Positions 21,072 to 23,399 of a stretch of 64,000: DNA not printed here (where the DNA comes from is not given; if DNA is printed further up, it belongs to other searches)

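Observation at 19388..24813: DeoR-regulated sugar module built around a fused TIM-barrel isomerase / class I aldolase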

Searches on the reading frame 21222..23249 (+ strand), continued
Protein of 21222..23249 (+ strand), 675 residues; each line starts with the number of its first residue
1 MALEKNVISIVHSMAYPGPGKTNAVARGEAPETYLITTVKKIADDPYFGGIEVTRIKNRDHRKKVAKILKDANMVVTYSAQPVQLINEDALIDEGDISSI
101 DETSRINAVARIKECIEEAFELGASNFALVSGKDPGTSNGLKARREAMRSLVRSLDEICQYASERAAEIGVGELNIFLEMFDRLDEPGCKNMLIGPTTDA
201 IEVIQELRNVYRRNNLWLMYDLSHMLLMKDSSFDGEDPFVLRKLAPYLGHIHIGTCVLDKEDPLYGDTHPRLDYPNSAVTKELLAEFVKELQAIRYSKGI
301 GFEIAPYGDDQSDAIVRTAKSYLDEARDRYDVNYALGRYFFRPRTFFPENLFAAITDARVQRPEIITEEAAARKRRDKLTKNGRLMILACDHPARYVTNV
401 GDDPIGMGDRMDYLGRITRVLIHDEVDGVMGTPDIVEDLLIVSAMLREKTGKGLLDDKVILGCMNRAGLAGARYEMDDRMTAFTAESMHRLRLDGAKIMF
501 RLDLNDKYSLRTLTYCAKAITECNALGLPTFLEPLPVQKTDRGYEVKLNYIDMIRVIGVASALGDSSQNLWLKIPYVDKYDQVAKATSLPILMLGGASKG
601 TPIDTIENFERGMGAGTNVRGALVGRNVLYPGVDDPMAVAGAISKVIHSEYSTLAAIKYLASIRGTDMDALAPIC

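Call 65: find_encoding_contigs(protein=P0030, flank=10000, max_places=1)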
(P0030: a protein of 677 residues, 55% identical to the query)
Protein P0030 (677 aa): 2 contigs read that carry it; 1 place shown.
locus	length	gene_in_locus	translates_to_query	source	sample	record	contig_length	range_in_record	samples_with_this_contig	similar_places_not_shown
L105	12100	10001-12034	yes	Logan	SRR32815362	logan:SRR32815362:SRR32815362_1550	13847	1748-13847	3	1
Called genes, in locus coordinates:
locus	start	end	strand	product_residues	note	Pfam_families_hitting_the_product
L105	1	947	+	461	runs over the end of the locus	PF00682:HMGL-like, PF02436:PYC_OADA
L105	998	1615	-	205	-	PF02660:G3P_acyltransf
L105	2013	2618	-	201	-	PF03606:DcuC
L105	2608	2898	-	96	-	PF03606:DcuC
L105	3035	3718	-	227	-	PF07722:Peptidase_C26, PF00117:GATase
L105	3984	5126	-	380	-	PF01546:Peptidase_M20, PF07687:M20_dimer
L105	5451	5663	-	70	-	-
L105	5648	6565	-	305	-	-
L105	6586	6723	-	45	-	-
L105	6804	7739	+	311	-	PF01546:Peptidase_M20, PF07687:M20_dimer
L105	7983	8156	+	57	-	PF00892:EamA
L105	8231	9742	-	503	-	PF00370:FGGY_N, PF02782:FGGY_C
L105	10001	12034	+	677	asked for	PF01261:AP_endonuc_2, PF22649:Cgl0159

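Call 66: find_encoding_contigs(protein=P0097, flank=8000, max_places=1)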
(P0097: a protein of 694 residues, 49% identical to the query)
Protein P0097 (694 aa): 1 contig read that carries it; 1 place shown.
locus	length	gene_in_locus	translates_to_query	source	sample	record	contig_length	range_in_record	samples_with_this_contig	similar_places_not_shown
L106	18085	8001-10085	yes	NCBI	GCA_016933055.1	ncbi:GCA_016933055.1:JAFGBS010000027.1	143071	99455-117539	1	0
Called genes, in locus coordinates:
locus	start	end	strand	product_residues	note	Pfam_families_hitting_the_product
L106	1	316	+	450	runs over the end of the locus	PF01266:DAO (faint), PF01494:FAD_binding_3 (faint), PF05834:Lycopene_cycl (faint), PF07992:Pyr_redox_2 (faint), PF12831:FAD_oxidored (faint), PF13450:NAD_binding_8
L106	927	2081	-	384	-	PF00881:Nitroreductase, PF23914:TPR_CcmH_CycH (weak), PF12895:ANAPC3 (faint), PF00515:TPR_1 (weak), PF07719:TPR_2, PF13181:TPR_8 (weak), PF13424:TPR_12 (weak), PF22316:ABhydrolase-like_N (weak), +5 more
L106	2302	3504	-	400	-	PF13424:TPR_12 (weak)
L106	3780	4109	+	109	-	-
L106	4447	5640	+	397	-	PF00155:Aminotran_1_2, PF01041:DegT_DnrJ_EryC1 (weak)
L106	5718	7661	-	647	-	PF08309:LVIVD (weak), PF16819:DUF5074 (faint), PF08309:LVIVD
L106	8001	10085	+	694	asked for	PF01261:AP_endonuc_2, PF22649:Cgl0159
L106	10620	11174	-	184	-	-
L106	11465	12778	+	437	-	PF14938:SNAP (weak)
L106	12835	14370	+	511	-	PF02885:Glycos_trans_3N, PF00591:Glycos_transf_3, PF07831:PYNP_C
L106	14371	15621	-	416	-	PF01757:Acyl_transf_3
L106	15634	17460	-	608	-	PF04675:DNA_ligase_A_N, PF01068:DNA_ligase_A_M, PF04679:DNA_ligase_A_C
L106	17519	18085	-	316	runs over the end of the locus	-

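Call 75: search_protein_families(library=ncbifam, proteins=[L103:6090-6899:+, L076:5028-5792:+, L060:4456-5274:+, L098:2806-3510:+, L012:10915-11727:+, L098:5529-7391:+, L098:3210-4505:+, L060:3597-4508:+, L103:2818-4008:+], max_evalue=1e-8)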
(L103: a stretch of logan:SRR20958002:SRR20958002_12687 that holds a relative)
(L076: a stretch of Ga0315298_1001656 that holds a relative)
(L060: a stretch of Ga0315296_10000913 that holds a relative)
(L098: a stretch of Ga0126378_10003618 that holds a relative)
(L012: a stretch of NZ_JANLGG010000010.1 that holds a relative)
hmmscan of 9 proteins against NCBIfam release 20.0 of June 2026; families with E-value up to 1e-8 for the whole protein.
L103:6090-6899:+ (269 aa): 1 family
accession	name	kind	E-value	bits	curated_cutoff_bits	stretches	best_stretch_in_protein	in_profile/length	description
TIGR04378.1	myo_inos_iolB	equivalog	1.3e-69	234.5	205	1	19-267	5-247/247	5-deoxy-glucuronate isomerase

L076:5028-5792:+ (255 aa): 1 family
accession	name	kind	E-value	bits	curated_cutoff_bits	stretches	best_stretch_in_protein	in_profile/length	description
TIGR04378.1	myo_inos_iolB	equivalog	3.1e-78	262.7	205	1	9-254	3-247/247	5-deoxy-glucuronate isomerase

L060:4456-5274:+ (272 aa): 1 family
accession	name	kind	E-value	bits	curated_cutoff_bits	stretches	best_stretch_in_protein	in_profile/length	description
TIGR04378.1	myo_inos_iolB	equivalog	6.2e-75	251.9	205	1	17-264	3-247/247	5-deoxy-glucuronate isomerase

L098:2806-3510:+ (235 aa): 1 family
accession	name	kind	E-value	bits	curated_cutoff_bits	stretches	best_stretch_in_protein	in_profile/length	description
TIGR04378.1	myo_inos_iolB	equivalog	3.5e-97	324.8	205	1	2-235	14-247/247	5-deoxy-glucuronate isomerase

L012:10915-11727:+ (271 aa): 1 family
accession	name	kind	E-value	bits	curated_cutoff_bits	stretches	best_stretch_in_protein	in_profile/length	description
TIGR04378.1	myo_inos_iolB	equivalog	2.2e-73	246.8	205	1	16-271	3-247/247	5-deoxy-glucuronate isomerase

L098:5529-7391:+ (620 aa): 50 families (the best 25 are shown)
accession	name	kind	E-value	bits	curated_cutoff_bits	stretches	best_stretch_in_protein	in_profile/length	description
TIGR04377.1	myo_inos_iolD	equivalog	1.3e-280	932.4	715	1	5-617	1-615/616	3D-(3,5/4)-trihydroxycyclohexane-1,2-dione acylhydrolase (decyclizing)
TIGR00118.1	acolac_lg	equivalog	3.6e-67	227.1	538.35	1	38-578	20-536/557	biosynthetic-type acetolactate synthase large subunit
NF006187.0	PRK08322.1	equivalog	5.5e-65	219.8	509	1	36-577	22-529/548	acetolactate synthase large subunit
NF004710.0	PRK06048.1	equivalog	2.9e-63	214.2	976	1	3-577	5-538/561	acetolactate synthase large subunit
NF005860.0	PRK07789.1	equivalog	3.5e-63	213.9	881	1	34-573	52-574/615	acetolactate synthase large subunit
NF004919.0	PRK06276.1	equivalog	1.8e-62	211.5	866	1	41-580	25-542/582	acetolactate synthase large subunit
NF005584.0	PRK07282.1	equivalog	2.7e-54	184.7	970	1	38-499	29-476/566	acetolactate synthase large subunit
NF006052.0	PRK08199.1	subfamily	9.8e-54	182.6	539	1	48-580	39-541/559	thiamine pyrophosphate protein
NF006524.0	PRK08978.1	equivalog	6.3e-53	179.9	738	1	41-570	25-518/548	acetolactate synthase 2 catalytic subunit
NF006319.0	PRK08527.1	equivalog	1.5e-52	178.8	905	1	45-577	32-539/565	acetolactate synthase large subunit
NF005824.0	PRK07710.1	equivalog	4.1e-52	177.3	976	1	41-575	41-547/573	acetolactate synthase large subunit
NF008431.0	PRK11269.1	equivalog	2e-51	175.2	791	1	43-570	30-545/591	glyoxylate carboligase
NF005651.0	PRK07418.1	subfamily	3.7e-51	174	942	1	55-574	60-557/617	acetolactate synthase large subunit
NF006016.1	PRK08155.1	equivalog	1.5e-49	168.8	870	1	6-498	3-466/554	acetolactate synthase large subunit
NF005039.0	PRK06456.1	equivalog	7.9e-49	166.6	868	1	52-577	40-545/572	acetolactate synthase large subunit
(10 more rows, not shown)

L098:3210-4505:+ (431 aa): 20 families
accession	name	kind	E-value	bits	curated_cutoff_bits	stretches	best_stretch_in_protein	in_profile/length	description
TIGR04382.1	myo_inos_iolC_N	equivalog_domain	1.7e-110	369.1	300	1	119-425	2-309/309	5-dehydro-2-deoxygluconokinase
NF047869.1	myo_kin_aldol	exception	5.8e-61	206.5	600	1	118-429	6-335/586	bifunctional 5-dehydro-2-deoxygluconokinase/5-dehydro-2-deoxyphosphogluconate aldolase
NF040938.1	KDG_KDGal_kin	equivalog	1.3e-42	146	400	1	138-426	17-304/305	bifunctional 2-dehydro-3-deoxygluconokinase/2-dehydro-3-deoxygalactonokinase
NF006957.1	PRK09434.1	equivalog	1.1e-30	107.2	450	1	145-386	21-261/302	fructokinase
TIGR02152.1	D_ribokin_bact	equivalog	8.3e-30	104.1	299.65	2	301-423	171-298/298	ribokinase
NF041332.1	KDG_KDGal_kin_Halo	equivalog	1.8e-28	99.9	440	1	140-427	22-312/320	bifunctional 2-dehydro-3-deoxygluconokinase/2-dehydro-3-deoxygalactonokinase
NF041633.1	trifunc_aldol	exception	3.5e-27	95.1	700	1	118-324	241-447/580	KHG/KDPG aldolase/sugar kinase fusion protein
NF049991.1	TagKinase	equivalog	9.4e-24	83.8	420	1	151-429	41-319/321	tagatose kinase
NF008353.0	PRK11142.1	equivalog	7.1e-23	81.6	341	1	263-428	146-306/307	ribokinase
NF007321.0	PRK09813.1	equivalog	5.8e-21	75.1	247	1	148-407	21-256/261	fructoselysine 6-kinase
NF052444.1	DhDoxglucKinKdgK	equivalog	7.7e-21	74.8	400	1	145-407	19-291/303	2-dehydro-3-deoxygluconokinase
NF053626.1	RibKinHalex1628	equivalog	2.4e-20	73.2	330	1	142-426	29-292/293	ATP-dependent ribose-1-phosphate kinase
TIGR02198.1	rfaE_dom_I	equivalog_domain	2.3e-16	59.8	345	0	312-413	197-304/315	D-glycero-beta-D-manno-heptose-7-phosphate kinase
NF041134.1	R1P_kin_Thcocales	equivalog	1.6e-13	50.7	500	1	119-426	1-283/291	ADP-dependent ribose-1-phosphate kinase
TIGR03168.1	1-PFK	subfamily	2e-13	50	216.4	1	264-426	146-300/305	hexose kinase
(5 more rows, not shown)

L060:3597-4508:+ (303 aa): 0 families

L103:2818-4008:+ (396 aa): 7 families
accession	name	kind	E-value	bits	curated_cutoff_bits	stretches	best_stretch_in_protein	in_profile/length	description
NF008346.0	PRK11128.1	equivalog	2.4e-43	148.8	259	1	6-377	11-375/383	3-phenylpropionate MFS transporter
NF037955.1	mfs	subfamily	2.2e-30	105.9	100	1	6-359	4-350/366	MFS transporter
TIGR00902.1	2A0127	subfamily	5.7e-30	104.7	698.9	1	6-377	11-375/388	3-phenylpropionate MFS transporter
TIGR00899.1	2A0120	subfamily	1.4e-21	77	522.3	1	3-376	1-369/375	sugar efflux transporter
NF007077.0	PRK09528.1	subfamily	4.8e-15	55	429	1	6-386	18-409/421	galactoside permease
TIGR00889.1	2A0110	subfamily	1.4e-14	54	446.1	1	5-374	8-389/418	nucleoside permease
TIGR00882.1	2A0105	subfamily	1.7e-10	40.4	220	1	5-368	8-382/396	oligosaccharide MFS transporter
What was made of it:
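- IolB-like genes score 234-263 (cutoff 205) (call 75).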

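Call 77: search_protein_families(library=pfam, proteins=[L053:4213-5553:+, L053:2899-4002:+, L053:535-1932:+, L063:5811-6938:+, L063:5083-5769:+, L065:3986-5173:-, L065:10399-11343:-, L065:11517-12764:+, L060:3597-4508:+, L060:2095-3327:+], max_evalue=0.00001)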
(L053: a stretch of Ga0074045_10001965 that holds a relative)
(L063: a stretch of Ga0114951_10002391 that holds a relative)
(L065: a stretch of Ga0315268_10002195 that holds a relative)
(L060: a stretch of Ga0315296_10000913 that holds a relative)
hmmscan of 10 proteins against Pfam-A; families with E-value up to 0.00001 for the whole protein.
L053:4213-5553:+ (446 aa): 1 family
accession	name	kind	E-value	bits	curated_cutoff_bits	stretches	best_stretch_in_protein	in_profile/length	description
PF01041.23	DegT_DnrJ_EryC1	-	1.6e-97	327.4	19.8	1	30-358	5-322/360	DegT/DnrJ/EryC1/StrS aminotransferase family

L053:2899-4002:+ (367 aa): 2 families
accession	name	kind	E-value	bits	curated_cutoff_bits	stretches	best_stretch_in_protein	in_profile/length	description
PF13378.12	MR_MLE_C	-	1.3e-64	218.3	29.4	1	154-358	2-216/219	Enolase C-terminal domain-like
PF02746.21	MR_MLE_N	-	3.9e-10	40.4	22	1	22-131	19-117/117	Mandelate racemase / muconate lactonizing enzyme, N-terminal domain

L053:535-1932:+ (465 aa): 2 families
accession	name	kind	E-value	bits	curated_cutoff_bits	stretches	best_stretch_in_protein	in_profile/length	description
PF13660.11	DUF4147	-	2.1e-73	247.1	23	1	30-268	3-234/234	Domain of unknown function (DUF4147)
PF05161.18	MOFRL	-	1.4e-35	122.1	28.3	1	352-456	2-106/106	MOFRL family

L063:5811-6938:+ (375 aa): 1 family
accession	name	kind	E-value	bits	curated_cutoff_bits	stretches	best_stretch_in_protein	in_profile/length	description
PF01075.23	Glyco_transf_9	-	9.6e-30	104.1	22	1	112-352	2-230/247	Glycosyltransferase family 9 (heptosyltransferase)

L063:5083-5769:+ (228 aa): 1 family
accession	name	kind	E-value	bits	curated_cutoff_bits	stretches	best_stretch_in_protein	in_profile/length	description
PF01914.23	MarC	-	4.3e-32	111.6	23.9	1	35-224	1-203/203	MarC family integral membrane protein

L065:3986-5173:- (395 aa): 2 families
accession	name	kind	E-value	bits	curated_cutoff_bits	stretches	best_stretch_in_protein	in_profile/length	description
PF00557.29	Peptidase_M24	-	2.5e-38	132.4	23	1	172-381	4-208/208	Metallopeptidase family M24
PF01321.24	Creatinase_N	-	5.2e-08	33.9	22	1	13-162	1-128/128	Creatinase/Prolidase N-terminal domain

L065:10399-11343:- (314 aa): 1 family
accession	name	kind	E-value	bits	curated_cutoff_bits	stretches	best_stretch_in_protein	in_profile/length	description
PF00892.27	EamA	-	1.8e-42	145.3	28.2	2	13-144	4-134/135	EamA-like transporter family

L065:11517-12764:+ (415 aa): 2 families
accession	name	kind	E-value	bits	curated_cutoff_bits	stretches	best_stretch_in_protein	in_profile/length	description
PF00202.27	Aminotran_3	-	9.6e-116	387.2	30.5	1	34-411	10-403/403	Aminotransferase class-III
PF00155.27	Aminotran_1_2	-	1.8e-07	31.2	19.7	1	181-406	128-360/361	Aminotransferase class I and II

L060:3597-4508:+ (303 aa): 0 families

L060:2095-3327:+ (410 aa): 0 families
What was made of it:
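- (8) The alternative neighbours are an AspAT-like aminotransferase (20 of 45 fusion loci), a transketolase subunit (5 loci) and a MOFRL glycerate kinase (L053, call 77).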
